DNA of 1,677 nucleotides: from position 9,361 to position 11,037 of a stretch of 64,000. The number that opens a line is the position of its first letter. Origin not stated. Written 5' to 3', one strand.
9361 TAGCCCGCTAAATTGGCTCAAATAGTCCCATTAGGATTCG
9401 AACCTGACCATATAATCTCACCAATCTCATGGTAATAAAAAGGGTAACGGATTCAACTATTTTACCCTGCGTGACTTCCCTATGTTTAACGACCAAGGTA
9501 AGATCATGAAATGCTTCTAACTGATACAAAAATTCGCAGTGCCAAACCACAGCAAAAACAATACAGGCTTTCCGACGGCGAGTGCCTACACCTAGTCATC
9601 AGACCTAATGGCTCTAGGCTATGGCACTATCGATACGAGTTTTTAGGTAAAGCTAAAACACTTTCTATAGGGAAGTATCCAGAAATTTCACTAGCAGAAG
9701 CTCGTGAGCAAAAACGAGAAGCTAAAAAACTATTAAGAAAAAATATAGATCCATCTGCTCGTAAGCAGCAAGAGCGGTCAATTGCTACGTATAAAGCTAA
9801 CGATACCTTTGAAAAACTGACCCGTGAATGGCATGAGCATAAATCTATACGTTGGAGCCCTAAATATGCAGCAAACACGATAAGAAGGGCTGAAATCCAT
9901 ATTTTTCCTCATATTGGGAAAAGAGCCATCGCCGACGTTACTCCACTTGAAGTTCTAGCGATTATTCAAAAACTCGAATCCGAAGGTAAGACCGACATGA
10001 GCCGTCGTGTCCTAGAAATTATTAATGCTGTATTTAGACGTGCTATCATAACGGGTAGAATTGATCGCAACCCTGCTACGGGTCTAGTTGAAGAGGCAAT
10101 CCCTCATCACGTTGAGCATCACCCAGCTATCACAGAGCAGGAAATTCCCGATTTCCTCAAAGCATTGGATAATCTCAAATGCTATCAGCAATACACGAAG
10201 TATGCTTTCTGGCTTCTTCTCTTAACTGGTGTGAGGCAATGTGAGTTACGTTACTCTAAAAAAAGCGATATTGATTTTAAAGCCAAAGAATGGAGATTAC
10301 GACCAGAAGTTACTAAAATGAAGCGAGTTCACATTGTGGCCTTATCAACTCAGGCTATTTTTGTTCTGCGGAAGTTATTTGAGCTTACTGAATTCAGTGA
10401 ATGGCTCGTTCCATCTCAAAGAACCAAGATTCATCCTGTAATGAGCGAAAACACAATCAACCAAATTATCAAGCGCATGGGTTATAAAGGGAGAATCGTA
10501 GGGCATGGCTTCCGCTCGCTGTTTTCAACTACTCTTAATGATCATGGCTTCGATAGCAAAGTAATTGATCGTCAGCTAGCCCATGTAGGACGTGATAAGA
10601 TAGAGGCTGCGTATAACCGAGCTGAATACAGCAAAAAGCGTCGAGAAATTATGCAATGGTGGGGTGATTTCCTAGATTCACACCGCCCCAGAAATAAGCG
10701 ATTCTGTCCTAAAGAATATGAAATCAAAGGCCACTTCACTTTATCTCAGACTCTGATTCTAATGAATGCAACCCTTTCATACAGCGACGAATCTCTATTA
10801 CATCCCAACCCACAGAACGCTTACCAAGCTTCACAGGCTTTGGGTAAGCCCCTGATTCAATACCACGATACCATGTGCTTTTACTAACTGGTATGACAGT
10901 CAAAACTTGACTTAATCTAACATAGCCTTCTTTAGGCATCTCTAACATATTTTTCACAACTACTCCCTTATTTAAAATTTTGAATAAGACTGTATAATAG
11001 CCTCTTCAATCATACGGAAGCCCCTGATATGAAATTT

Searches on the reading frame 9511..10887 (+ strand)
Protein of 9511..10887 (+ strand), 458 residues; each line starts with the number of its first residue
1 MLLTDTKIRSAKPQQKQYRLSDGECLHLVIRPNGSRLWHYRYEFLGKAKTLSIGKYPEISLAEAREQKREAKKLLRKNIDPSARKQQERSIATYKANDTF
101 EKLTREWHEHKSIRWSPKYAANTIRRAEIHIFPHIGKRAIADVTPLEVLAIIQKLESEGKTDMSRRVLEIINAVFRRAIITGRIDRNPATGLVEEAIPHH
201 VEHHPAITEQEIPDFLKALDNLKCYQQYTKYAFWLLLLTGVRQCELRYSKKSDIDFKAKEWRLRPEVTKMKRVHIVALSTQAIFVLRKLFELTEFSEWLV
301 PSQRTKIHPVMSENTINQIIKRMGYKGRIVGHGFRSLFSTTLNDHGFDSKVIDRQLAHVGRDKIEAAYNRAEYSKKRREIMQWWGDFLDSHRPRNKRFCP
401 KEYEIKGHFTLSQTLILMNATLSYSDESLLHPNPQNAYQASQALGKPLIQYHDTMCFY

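Call 10: search_protein_families(library=pfam, proteins=[window:9511-10887:+])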
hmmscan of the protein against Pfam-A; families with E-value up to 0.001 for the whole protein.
window:9511-10887:+ (458 aa): 4 families
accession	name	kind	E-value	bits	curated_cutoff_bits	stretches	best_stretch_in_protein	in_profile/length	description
PF22022.2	Phage_int_M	-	5.5e-28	97.5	27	1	100-192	1-93/96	Phage integrase central domain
PF13356.12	Arm-DNA-bind_3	-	1.6e-25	89.5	27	1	3-88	1-83/83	Arm DNA-binding domain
PF00589.27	Phage_integrase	-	2.7e-22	79.8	27.1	1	207-372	3-169/172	Phage integrase family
PF14659.12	Phage_int_SAM_3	-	3.6e-08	33.9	22.6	1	99-155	1-57/58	Phage integrase, N-terminal SAM-like domain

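Call 12: find_related_loci(query=window:9511-10887:+, collection=genome_contigs, flank=10000)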
Query window:9511-10887:+ (458 aa) in genome_contigs; peptide patterns used: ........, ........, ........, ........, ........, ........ (x = any residue, [..] = any of these).
97 stretches matched a pattern; 76 encode a relative of the query (tblastn E <= 1e-3); 76 distinct loci.
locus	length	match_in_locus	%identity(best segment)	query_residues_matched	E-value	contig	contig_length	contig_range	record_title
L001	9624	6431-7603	51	1-392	5e-125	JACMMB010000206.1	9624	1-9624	MAG: Akkermansiaceae bacterium isolate ES-bin-6 ES-bin-6-contig-k141_7956115, whole genome shotgun sequence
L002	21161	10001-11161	49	1-388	6e-121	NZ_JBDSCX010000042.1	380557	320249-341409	MAG: Luteolibacter sp. isolate cluster1_bin.168 k127_15078241, whole genome shotgun sequence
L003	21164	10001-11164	50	1-389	4e-121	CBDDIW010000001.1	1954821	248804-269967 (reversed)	MAG: Verrucomicrobiales bacterium isolate d3b9009e-6516-44d0-9bc4-f41f8ada90fd genome assembly, contig: contig_1, whole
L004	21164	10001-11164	47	1-389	8e-119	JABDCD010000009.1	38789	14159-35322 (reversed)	MAG: Alphaproteobacteria bacterium isolate BWMinControl_Nextera46_MAG5 3300020797.a:Ga0207022_10031, whole genome shotgu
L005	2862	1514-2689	46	1-393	1e-122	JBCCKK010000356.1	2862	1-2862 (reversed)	MAG: Verrucomicrobiota bacterium isolate P01_C01_bin.136 k141_881895_length_2862_cov_7.0000, whole genome shotgun sequen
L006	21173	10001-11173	45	1-388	2e-112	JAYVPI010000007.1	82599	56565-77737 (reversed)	MAG: Alphaproteobacteria bacterium isolate GL72_DN_metabinner_10 GL72_DN_metabinner_10_6, whole genome shotgun sequence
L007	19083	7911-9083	49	1-392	3e-116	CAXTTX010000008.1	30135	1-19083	MAG TPA_asm: uncultured Verrucomicrobiales bacterium isolate public_SRR11456921_metawrap_bin.17 genome assembly, contig:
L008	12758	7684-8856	44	2-392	2e-100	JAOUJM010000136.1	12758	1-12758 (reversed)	MAG: Gammaproteobacteria bacterium isolate 8_1_Jan_SF_Bin103 8_1_Jan_SF_Bin103_scaffold_2416_c1, whole genome shotgun se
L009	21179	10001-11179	44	3-397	2e-96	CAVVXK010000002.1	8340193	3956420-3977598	MAG: uncultured Planctomycetaceae bacterium isolate MFD04540.bin.1.38 genome assembly, contig: contig_4381, whole genome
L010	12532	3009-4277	38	1-418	2e-92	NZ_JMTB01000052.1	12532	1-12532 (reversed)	Trabulsiella guamensis ATCC 49490 GTGU.assembly.052, whole genome shotgun sequence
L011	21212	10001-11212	39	3-399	1e-88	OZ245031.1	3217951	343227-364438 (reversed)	MAG: Pseudomonadales bacterium isolate d3d62a4d-8f7f-4394-ab59-5430843f1424 genome assembly, chromosome: 1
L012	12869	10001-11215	40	1-395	6e-86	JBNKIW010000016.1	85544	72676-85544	MAG: Rhodomicrobiaceae bacterium isolate H2.bin.4.permissive NODE_16_length_85544_cov_18.940480, whole genome shotgun se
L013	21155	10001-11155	41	1-392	8e-86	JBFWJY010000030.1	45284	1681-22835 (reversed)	MAG: Desulfomicrobium sp. isolate CA_2019_NHSR_3 NODE_1976_length_45284_cov_34.698208_NHSR, whole genome shotgun sequenc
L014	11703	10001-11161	40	1-389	8e-86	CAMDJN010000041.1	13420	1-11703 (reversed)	MAG: Rickettsia typhi isolate MsH-30jul19-198 genome assembly, contig: MsH-30jul19-C9146, whole genome shotgun sequence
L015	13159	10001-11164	39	1-388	5e-85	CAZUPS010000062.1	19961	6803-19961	MAG TPA_asm: uncultured Desulfocapsa sp. isolate binchicken_co47_206 genome assembly, contig: NODE_1796_length_19961_cov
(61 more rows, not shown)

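Call 18: find_encoding_contigs(protein=window:9511-10887:+, flank=10000, max_places=10)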
Protein window:9511-10887:+ (458 aa): no gene with exactly this product is on record in the collection.

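Call 19: find_homologous_proteins(query=window:9511-10887:+, max_evalue=1e-50)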
Query window:9511-10887:+ (458 aa): 4794 proteins with E <= 1e-50 among 8000 candidates; the best 120 are listed.
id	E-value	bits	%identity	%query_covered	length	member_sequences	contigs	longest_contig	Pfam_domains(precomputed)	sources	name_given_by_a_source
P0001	6.4e-278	940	100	90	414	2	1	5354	PF14659.13,PF22022.3,PF13356.13,PF00589.28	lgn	-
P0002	5.7e-268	907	89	98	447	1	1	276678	PF14659.13,PF22022.3,PF13356.13,PF00589.28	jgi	-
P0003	9.7e-235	798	81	95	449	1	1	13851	PF14659.13,PF22022.3,PF13356.13,PF00589.28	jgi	-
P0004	6.2e-180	617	62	98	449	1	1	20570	PF14659.13,PF22022.3,PF13356.13,PF00589.28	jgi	-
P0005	1.1e-179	616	64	90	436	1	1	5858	PF22022.3,PF13356.13,PF00589.28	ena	-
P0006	4.3e-179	614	67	87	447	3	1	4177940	PF22022.3,PF13356.13,PF00589.28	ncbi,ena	-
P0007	4.2e-177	608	66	87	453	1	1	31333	PF22022.3,PF13356.13,PF00589.28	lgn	-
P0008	7.7e-173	594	62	87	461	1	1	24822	PF14659.13,PF22022.3,PF13356.13,PF00589.28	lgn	-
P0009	8.6e-171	587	66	83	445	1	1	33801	PF14659.13,PF22022.3,PF13356.13,PF00589.28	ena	-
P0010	1.2e-159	550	57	93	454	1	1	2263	PF22022.3,PF13356.13,PF00589.28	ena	-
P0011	3.5e-149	516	55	89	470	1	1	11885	PF14659.13,PF22022.3,PF13356.13,PF00589.28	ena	-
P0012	4.1e-148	512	56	89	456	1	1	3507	PF14659.13,PF22022.3,PF13356.13,PF00589.28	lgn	-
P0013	5.7e-139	482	59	79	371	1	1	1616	PF14659.13,PF22022.3,PF00589.28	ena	-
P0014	1.0e-136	475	55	85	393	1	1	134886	PF22022.3,PF13356.13,PF00589.28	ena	-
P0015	1.6e-136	474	55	85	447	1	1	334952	PF22022.3,PF13356.13,PF00589.28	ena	-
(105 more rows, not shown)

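Call 20: find_encoding_contigs(protein=P0002, flank=10000, max_places=4)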
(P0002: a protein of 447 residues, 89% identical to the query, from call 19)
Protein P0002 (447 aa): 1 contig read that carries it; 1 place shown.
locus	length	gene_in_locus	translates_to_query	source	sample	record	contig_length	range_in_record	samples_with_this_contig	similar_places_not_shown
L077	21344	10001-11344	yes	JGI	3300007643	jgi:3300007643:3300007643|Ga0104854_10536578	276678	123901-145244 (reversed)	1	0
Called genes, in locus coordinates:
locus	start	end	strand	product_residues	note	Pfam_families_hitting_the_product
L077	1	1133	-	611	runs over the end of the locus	PF27167:HTH_GRAD, PF03449:GreA_GreB_N, PF01272:GreA_GreB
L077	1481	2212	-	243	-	-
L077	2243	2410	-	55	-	-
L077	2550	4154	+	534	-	PF00389:2-Hacid_dh, PF02826:2-Hacid_dh_C, PF03446:NAD_binding_2, PF19304:PGDH_inter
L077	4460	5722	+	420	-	PF00589:Phage_integrase (faint)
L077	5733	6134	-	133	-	PF01850:PIN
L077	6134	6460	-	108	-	PF04014:MazE_antitoxin (weak), PF15937:PrlF_antitoxin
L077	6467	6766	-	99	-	-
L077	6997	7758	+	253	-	PF13391:HNH_2 (faint), PF20277:CTD11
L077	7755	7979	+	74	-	PF20292:MC7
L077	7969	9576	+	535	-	PF10088:DUF2326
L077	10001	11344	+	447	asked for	PF13356:Arm-DNA-bind_3, PF14659:Phage_int_SAM_3 (weak), PF22022:Phage_int_M, PF00589:Phage_integrase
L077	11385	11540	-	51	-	-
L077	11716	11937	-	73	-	PF05930:Phage_AlpA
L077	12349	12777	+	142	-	-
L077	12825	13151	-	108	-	-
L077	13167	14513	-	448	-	PF08751:TrwC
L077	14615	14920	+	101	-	-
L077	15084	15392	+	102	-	-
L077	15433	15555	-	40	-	-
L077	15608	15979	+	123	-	PF11171:DUF2958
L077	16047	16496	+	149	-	-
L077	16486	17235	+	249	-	PF02384:N6_Mtase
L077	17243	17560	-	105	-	PF05016:ParE_toxin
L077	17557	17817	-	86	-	PF02604:PhdYeFM_antitox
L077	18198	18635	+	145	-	-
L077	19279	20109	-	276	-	PF01582:TIR, PF08937:ThsB_TIR, PF13676:TIR_2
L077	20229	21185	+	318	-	PF10987:DUF2806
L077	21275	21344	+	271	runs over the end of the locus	-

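Call 21: find_encoding_contigs(protein=P0001, flank=10000, max_places=4)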
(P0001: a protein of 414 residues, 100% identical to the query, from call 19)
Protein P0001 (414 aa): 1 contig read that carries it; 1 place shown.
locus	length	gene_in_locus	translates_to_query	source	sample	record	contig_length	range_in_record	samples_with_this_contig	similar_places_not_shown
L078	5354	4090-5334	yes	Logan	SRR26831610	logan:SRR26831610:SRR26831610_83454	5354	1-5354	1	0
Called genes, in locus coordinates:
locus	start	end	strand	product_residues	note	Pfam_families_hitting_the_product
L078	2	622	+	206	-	?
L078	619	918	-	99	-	-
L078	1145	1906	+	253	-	PF20277:CTD11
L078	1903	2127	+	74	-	PF20292:MC7, PF20293:MC6 (weak)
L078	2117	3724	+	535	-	PF10088:DUF2326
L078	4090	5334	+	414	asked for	PF13356:Arm-DNA-bind_3, PF14659:Phage_int_SAM_3, PF22022:Phage_int_M, PF00589:Phage_integrase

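Call 22: find_encoding_contigs(protein=P0003, flank=10000, max_places=4)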
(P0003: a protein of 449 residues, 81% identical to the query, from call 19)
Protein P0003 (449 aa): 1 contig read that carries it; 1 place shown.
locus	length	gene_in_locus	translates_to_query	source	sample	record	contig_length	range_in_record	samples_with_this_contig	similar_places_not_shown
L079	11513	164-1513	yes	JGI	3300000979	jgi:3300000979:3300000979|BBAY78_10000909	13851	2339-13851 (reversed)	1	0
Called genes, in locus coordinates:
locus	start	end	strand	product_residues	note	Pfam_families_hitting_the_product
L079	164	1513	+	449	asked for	PF13356:Arm-DNA-bind_3, PF14659:Phage_int_SAM_3 (weak), PF22022:Phage_int_M, PF00589:Phage_integrase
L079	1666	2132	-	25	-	-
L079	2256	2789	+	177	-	-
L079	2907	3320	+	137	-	-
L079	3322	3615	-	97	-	-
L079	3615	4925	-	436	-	PF08751:TrwC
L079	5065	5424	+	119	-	-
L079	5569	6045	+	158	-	-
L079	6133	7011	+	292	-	PF00145:DNA_methylase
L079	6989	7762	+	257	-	PF02384:N6_Mtase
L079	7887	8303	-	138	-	PF05869:Dam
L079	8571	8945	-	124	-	PF01850:PIN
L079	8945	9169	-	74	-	-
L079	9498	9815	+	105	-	-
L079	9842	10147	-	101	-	-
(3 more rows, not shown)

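Call 23: find_encoding_contigs(protein=P0006, flank=10000, max_places=4)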
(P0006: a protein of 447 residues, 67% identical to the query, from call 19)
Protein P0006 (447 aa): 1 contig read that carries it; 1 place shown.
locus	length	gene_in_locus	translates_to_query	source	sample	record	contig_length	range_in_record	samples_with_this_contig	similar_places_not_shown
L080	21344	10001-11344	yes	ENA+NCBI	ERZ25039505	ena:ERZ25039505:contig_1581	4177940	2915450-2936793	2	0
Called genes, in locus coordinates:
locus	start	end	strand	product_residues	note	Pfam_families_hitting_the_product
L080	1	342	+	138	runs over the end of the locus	PF01850:PIN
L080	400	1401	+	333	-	-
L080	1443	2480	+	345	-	PF08392:FAE1_CUT1_RppA, PF00195:Chal_sti_synt_N, PF08545:ACP_syn_III (weak), PF08541:ACP_syn_III_C (weak)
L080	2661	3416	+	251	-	PF06314:ADC (weak), PF09844:DUF2071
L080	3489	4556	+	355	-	-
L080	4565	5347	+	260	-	PF05362:Lon_C (weak)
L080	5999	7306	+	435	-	PF00589:Phage_integrase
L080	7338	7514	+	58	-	-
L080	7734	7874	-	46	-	-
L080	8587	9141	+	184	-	-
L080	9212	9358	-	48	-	-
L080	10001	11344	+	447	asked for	PF13356:Arm-DNA-bind_3, PF22022:Phage_int_M, PF00589:Phage_integrase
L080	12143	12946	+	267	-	PF00291:PALP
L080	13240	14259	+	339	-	PF02423:OCD_Mu_crystall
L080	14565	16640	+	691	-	-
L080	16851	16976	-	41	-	-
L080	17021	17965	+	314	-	PF02826:2-Hacid_dh_C, PF07991:KARI_N (weak), PF03446:NAD_binding_2 (weak)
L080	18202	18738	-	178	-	PF03050:DDE_Tnp_IS66, PF13817:DDE_Tnp_IS66_C (weak)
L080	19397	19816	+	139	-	-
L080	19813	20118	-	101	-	-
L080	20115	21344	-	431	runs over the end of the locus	PF08751:TrwC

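Call 40: find_encoding_contigs(protein=P0007, flank=10000, max_places=3)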
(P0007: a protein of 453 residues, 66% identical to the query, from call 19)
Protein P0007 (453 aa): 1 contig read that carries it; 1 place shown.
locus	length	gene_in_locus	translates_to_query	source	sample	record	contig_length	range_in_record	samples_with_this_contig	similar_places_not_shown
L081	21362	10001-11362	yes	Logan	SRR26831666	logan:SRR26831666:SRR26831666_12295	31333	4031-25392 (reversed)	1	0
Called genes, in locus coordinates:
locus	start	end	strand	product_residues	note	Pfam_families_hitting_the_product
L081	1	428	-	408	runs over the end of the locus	PF09994:T6SS_Tle1-like_cat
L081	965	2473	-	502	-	PF00753:Lactamase_B (weak)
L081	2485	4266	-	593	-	-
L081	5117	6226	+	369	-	-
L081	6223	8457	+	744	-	PF14457:Prok-E2_A, PF00899:ThiF, PF14464:Prok-JAB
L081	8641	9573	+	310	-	PF13384:HTH_23 (weak), PF13518:HTH_28, PF13551:HTH_29 (faint), PF13565:HTH_32, PF13592:HTH_33 (weak), PF13358:DDE_3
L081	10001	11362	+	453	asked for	PF13356:Arm-DNA-bind_3, PF22022:Phage_int_M, PF00589:Phage_integrase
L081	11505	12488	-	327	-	-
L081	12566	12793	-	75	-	PF05930:Phage_AlpA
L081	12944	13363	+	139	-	-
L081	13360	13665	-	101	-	-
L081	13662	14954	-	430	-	PF08751:TrwC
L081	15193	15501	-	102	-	-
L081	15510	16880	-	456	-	-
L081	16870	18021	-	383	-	PF00580:UvrD-helicase (faint), PF13245:AAA_19 (weak), PF01443:Viral_helicase1 (faint), PF13361:UvrD_C (weak), PF13538:UvrD_C_2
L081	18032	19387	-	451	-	PF00069:Pkinase, PF07714:PK_Tyr_Ser-Thr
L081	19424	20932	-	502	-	PF12161:HsdM_N, PF02384:N6_Mtase, PF01170:UPF0020 (faint), PF05175:MTS (weak)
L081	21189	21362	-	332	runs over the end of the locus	PF07804:HipA_C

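Call 41: find_encoding_contigs(protein=P0009, flank=10000, max_places=3)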
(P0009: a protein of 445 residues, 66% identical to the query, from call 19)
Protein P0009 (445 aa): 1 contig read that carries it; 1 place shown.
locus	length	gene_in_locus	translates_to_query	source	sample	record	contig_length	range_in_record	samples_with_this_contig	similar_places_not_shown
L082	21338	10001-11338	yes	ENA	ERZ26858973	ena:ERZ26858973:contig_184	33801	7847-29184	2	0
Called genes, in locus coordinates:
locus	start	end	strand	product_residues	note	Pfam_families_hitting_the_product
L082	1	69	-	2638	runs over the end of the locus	?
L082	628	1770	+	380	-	PF14312:FG-GAP_2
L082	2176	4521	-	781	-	PF01105:EMP24_GP25L (faint), PF11649:T4_neck-protein (faint)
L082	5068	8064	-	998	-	PF08937:ThsB_TIR, PF13676:TIR_2, PF01582:TIR (weak)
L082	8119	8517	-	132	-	PF08327:AHSA1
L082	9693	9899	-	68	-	-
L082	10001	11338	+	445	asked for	PF13356:Arm-DNA-bind_3, PF14659:Phage_int_SAM_3 (weak), PF22022:Phage_int_M, PF00589:Phage_integrase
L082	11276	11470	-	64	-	PF05930:Phage_AlpA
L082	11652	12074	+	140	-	-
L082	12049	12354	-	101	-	-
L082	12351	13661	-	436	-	PF08751:TrwC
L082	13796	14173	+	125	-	-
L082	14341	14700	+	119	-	PF11171:DUF2958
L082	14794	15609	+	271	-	PF02384:N6_Mtase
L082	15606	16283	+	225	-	PF00145:DNA_methylase (weak)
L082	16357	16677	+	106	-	-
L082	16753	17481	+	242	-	-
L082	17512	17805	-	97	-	PF05016:ParE_toxin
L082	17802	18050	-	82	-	PF03693:ParD_antitoxin (weak)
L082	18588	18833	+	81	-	-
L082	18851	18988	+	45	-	-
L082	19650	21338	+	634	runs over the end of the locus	-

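Call 42: find_encoding_contigs(protein=P0008, flank=10000, max_places=3)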
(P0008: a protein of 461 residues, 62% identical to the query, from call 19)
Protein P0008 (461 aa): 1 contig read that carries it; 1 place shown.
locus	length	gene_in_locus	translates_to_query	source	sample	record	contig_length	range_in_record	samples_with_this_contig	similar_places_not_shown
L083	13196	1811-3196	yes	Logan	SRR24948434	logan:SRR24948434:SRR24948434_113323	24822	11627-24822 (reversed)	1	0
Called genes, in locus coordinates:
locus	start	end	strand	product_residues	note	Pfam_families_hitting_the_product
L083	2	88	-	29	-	?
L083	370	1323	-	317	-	PF22022:Phage_int_M, PF00589:Phage_integrase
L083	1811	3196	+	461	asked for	PF13356:Arm-DNA-bind_3, PF14659:Phage_int_SAM_3, PF22022:Phage_int_M, PF00589:Phage_integrase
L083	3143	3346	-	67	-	PF05930:Phage_AlpA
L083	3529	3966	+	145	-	-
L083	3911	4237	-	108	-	-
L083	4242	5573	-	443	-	PF08751:TrwC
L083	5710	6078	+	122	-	-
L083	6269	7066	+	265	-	PF02384:N6_Mtase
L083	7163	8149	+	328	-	PF02661:Fic, PF00376:MerR (weak), PF13411:MerR_1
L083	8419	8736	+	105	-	-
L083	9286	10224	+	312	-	PF08401:ArdcN, PF18818:MPTase-PolyVal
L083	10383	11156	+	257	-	-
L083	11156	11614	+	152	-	-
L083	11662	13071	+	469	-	PF02534:T4SS-DNA_transf (weak), PF10412:TrwB_AAD_bind, PF12696:TraG-D_C (weak)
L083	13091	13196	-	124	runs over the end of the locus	-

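Call 43: find_encoding_contigs(protein=P0004, flank=10000, max_places=3)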
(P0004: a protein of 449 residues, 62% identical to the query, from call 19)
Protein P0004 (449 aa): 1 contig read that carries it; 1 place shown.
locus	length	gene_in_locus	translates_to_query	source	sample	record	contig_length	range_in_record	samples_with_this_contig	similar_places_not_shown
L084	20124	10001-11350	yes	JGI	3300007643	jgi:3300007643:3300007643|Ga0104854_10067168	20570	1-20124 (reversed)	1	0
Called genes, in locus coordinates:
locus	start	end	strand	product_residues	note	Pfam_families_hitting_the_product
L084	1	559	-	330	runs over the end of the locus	PF13646:HEAT_2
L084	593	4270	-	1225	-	PF10528:GLEYA (faint), PF07691:PA14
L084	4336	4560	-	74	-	-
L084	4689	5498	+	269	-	-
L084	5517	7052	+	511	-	PF01755:Glyco_transf_25 (weak), PF02485:Branch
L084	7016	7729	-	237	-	-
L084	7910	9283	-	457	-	PF21729:IRX15_IRX15L_GXM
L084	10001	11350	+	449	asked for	PF13356:Arm-DNA-bind_3, PF14659:Phage_int_SAM_3 (weak), PF22022:Phage_int_M, PF00589:Phage_integrase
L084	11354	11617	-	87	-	-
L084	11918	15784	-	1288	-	PF13289:SIR2_2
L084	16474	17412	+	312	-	PF08401:ArdcN, PF18818:MPTase-PolyVal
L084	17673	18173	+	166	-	-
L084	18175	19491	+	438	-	PF01555:N6_N4_Mtase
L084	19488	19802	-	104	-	-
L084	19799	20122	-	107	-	?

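Call 81: search_protein_families(library=ncbifam, proteins=[window:9511-10887:+], max_evalue=0.001)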
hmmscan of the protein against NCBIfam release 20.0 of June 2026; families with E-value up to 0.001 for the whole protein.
window:9511-10887:+ (458 aa): 5 families
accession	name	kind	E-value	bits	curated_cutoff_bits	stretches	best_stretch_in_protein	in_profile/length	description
NF007246.0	PRK09692.1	domain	8.4e-78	261.8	434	1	3-389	8-394/413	integrase domain-containing protein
NF040815.2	recomb_XerA_Arch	equivalog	1.2e-15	57.8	220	1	120-359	13-243/263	site-specific tyrosine recombinase/integron integrase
TIGR02225.1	recomb_XerD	equivalog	9.8e-09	34.9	329.6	1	139-358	37-262/290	site-specific tyrosine recombinase XerD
NF001399.0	PRK00283.1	subfamily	2.3e-06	27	279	1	139-358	47-271/300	tyrosine recombinase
TIGR02224.1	recomb_XerC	equivalog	7.1e-06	25.6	335.15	1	138-358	39-265/295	tyrosine recombinase XerC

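Call 85: find_related_loci(query=window:9511-10887:+, collection=viral_contigs, flank=10000)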
Query window:9511-10887:+ (458 aa) in viral_contigs; peptide patterns used: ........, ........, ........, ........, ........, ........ (x = any residue, [..] = any of these).
33 stretches matched a pattern; 33 encode a relative of the query (tblastn E <= 1e-3); 33 distinct loci.
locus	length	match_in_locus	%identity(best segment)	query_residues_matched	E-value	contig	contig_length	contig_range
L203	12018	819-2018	42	1-402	4e-100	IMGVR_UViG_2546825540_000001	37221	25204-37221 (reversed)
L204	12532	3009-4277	38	1-418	5e-93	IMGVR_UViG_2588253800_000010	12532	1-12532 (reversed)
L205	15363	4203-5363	38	1-389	7e-77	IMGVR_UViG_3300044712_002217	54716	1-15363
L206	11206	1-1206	35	1-389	3e-73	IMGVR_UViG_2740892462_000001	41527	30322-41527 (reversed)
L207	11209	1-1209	35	1-389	5e-69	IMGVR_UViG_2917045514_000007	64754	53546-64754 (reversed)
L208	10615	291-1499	35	1-389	1e-67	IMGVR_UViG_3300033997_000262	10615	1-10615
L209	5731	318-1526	35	1-389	3e-67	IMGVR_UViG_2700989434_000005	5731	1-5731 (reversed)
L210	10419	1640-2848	35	1-389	3e-67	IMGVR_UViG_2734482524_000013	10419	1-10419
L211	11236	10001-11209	35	1-389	3e-67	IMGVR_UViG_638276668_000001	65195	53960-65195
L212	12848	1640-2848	34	1-389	2e-66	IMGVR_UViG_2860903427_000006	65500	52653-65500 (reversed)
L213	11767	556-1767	34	3-407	8e-66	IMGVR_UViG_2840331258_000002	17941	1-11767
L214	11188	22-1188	37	3-389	3e-65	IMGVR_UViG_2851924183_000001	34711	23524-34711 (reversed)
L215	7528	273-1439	37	3-389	1e-64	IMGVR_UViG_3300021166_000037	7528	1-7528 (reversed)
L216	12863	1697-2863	37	3-389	2e-64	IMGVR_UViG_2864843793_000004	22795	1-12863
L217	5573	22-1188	37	3-389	2e-64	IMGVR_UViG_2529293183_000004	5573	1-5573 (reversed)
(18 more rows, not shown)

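Call 86: find_encoding_contigs(protein=P0005, flank=10000, max_places=3)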
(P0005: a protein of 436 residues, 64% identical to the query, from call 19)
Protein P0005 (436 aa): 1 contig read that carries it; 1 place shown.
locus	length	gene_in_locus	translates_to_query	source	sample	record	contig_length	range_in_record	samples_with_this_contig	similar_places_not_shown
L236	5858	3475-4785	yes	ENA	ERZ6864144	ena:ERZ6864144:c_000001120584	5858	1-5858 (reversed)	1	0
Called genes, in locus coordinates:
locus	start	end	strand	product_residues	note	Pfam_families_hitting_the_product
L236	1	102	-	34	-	?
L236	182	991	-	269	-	PF02384:N6_Mtase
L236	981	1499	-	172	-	-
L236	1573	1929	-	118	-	PF11171:DUF2958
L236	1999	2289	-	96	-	-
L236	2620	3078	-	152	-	-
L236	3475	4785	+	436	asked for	PF13356:Arm-DNA-bind_3, PF22022:Phage_int_M, PF00589:Phage_integrase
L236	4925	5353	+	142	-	-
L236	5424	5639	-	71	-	-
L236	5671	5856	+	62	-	?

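Call 102: find_encoding_contigs(protein=P0015, flank=10000, max_places=2)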
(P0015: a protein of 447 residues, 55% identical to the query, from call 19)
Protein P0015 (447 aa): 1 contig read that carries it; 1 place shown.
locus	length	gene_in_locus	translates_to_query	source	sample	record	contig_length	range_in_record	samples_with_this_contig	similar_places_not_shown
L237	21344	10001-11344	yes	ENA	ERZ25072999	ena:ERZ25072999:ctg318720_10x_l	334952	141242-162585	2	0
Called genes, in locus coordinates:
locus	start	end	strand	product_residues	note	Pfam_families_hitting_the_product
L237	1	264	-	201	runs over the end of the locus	-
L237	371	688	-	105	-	-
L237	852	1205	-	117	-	-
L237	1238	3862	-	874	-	PF08751:TrwC, PF13245:AAA_19, PF13401:AAA_22 (weak), PF13604:AAA_30, PF01443:Viral_helicase1, PF22232:TraI_hel_assoc_N (weak)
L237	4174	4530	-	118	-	-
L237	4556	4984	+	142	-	-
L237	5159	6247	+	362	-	PF13369:Transglut_core2 (weak)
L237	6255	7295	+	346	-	-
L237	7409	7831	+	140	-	-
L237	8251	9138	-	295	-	PF13276:HTH_21 (weak), PF00665:rve, PF13683:rve_3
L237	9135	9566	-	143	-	PF01527:HTH_Tnp_1 (weak), PF13518:HTH_28 (weak)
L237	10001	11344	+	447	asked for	PF13356:Arm-DNA-bind_3, PF22022:Phage_int_M, PF00589:Phage_integrase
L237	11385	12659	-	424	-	PF24624:Int_N (faint), PF02899:Phage_int_SAM_1 (weak), PF00589:Phage_integrase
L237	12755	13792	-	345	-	-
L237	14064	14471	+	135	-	-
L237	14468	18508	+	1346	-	PF05593:RHS_repeat (faint)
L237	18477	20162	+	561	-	PF25023:TEN_YD-shell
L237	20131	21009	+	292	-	-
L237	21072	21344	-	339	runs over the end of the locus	-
